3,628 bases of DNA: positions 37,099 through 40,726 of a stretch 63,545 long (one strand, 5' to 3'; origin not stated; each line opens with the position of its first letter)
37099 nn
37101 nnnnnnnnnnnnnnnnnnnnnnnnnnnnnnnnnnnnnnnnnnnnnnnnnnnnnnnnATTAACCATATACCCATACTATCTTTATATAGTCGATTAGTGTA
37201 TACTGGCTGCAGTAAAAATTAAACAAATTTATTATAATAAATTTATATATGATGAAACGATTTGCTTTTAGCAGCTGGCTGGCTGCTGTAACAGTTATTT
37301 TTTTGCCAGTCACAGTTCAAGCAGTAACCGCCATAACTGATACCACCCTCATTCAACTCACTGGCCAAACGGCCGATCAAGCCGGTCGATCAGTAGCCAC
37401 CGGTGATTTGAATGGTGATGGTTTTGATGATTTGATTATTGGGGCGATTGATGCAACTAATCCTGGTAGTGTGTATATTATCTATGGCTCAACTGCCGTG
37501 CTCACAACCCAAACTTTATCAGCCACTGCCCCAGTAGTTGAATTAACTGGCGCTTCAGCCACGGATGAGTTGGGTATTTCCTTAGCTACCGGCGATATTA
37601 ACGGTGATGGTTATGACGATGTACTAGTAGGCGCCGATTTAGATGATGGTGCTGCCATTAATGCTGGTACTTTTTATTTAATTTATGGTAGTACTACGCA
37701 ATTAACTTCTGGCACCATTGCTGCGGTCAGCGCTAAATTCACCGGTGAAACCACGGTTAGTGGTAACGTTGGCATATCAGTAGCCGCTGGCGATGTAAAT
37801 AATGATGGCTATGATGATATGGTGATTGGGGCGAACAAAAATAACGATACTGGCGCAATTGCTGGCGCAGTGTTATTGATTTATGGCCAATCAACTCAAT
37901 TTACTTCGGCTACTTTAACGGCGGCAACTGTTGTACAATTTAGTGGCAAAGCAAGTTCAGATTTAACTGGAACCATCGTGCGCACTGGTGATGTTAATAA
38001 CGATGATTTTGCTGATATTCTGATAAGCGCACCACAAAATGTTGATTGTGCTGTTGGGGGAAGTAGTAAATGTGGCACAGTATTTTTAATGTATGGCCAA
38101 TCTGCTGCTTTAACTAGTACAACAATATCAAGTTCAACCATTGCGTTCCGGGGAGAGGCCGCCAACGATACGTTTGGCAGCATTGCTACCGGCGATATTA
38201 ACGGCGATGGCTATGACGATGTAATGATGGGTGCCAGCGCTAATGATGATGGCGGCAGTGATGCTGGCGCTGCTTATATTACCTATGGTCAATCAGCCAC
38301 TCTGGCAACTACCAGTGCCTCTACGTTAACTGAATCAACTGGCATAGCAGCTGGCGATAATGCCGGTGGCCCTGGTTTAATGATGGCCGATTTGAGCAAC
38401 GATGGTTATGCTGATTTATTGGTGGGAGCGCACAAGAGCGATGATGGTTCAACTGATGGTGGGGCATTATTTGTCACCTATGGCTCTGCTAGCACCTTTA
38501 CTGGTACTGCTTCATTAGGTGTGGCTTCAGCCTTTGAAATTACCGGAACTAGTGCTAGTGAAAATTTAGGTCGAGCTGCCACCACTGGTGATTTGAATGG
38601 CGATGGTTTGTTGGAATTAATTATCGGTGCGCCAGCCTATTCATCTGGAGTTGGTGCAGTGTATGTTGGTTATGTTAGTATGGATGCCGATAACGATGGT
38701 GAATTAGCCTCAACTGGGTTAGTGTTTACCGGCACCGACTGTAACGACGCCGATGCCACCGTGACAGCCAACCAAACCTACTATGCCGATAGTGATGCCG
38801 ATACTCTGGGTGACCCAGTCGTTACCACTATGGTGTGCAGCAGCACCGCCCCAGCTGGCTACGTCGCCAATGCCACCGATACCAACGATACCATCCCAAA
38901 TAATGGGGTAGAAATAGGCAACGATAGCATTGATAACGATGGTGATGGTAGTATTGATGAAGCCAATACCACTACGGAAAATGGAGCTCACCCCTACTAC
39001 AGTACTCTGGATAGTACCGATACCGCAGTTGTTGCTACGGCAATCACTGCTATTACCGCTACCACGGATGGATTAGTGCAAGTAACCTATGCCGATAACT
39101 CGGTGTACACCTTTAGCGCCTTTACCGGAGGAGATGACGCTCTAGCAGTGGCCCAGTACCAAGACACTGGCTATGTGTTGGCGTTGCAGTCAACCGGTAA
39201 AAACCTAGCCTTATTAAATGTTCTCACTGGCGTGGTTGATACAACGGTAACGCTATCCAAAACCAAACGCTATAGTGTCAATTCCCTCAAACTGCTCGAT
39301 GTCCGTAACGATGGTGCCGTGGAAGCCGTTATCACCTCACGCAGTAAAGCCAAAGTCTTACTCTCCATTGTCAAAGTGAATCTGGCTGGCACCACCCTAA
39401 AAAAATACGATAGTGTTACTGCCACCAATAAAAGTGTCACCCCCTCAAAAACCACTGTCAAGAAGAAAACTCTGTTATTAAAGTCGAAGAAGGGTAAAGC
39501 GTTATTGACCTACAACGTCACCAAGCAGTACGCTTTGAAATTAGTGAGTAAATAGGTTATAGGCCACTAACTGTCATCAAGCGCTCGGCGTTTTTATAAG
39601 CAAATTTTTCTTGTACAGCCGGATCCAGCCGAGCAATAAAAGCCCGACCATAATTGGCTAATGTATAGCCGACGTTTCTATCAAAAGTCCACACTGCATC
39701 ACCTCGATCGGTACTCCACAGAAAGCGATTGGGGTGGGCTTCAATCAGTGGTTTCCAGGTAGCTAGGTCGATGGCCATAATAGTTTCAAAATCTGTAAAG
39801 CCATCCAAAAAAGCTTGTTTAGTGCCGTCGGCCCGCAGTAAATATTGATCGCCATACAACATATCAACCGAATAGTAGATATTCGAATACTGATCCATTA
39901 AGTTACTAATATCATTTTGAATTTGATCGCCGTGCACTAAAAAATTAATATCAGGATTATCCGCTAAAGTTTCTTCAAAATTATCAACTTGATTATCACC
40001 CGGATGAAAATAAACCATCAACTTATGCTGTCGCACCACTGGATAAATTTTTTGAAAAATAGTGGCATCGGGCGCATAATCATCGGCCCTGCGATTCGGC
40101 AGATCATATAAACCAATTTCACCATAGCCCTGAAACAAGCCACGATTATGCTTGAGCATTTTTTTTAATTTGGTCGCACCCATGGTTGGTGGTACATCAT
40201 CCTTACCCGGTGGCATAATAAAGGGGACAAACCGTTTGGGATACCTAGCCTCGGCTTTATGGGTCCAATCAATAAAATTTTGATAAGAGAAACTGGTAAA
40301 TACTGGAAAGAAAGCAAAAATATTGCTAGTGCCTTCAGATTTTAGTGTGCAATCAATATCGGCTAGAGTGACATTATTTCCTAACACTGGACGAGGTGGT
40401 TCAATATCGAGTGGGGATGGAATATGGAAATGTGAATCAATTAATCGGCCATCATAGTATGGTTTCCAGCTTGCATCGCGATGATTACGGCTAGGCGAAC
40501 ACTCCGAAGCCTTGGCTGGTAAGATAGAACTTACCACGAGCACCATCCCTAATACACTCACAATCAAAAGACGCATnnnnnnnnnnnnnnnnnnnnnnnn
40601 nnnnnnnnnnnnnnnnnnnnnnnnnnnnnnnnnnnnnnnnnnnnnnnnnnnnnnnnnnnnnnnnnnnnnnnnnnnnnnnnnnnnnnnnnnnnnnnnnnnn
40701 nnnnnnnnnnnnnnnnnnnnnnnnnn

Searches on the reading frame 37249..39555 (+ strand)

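Call 57: search_protein_families(library=pfam, proteins=[window:37249-39555:+], max_evalue=0.0001)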
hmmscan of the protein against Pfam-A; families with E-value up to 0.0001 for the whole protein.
window:37249-39555:+ (768 aa): 2 families
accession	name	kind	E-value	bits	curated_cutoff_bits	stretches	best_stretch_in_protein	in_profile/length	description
PF01839.29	FG-GAP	-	3e-49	164.6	22.1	6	45-78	1-37/37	FG-GAP repeat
PF13517.12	FG-GAP_3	-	1e-20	74.5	26.9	2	53-127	1-61/61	FG-GAP-like repeat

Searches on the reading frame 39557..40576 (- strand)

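Call 57: search_protein_families(library=pfam, proteins=[window:39557-40576:-], max_evalue=0.0001)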
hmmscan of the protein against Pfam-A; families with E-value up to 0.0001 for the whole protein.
window:39557-40576:- (339 aa): 1 family
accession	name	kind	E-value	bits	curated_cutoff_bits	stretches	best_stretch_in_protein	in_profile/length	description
PF04909.20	Amidohydro_2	-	1.8e-09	38.2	26.4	1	46-333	1-286/289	Amidohydrolase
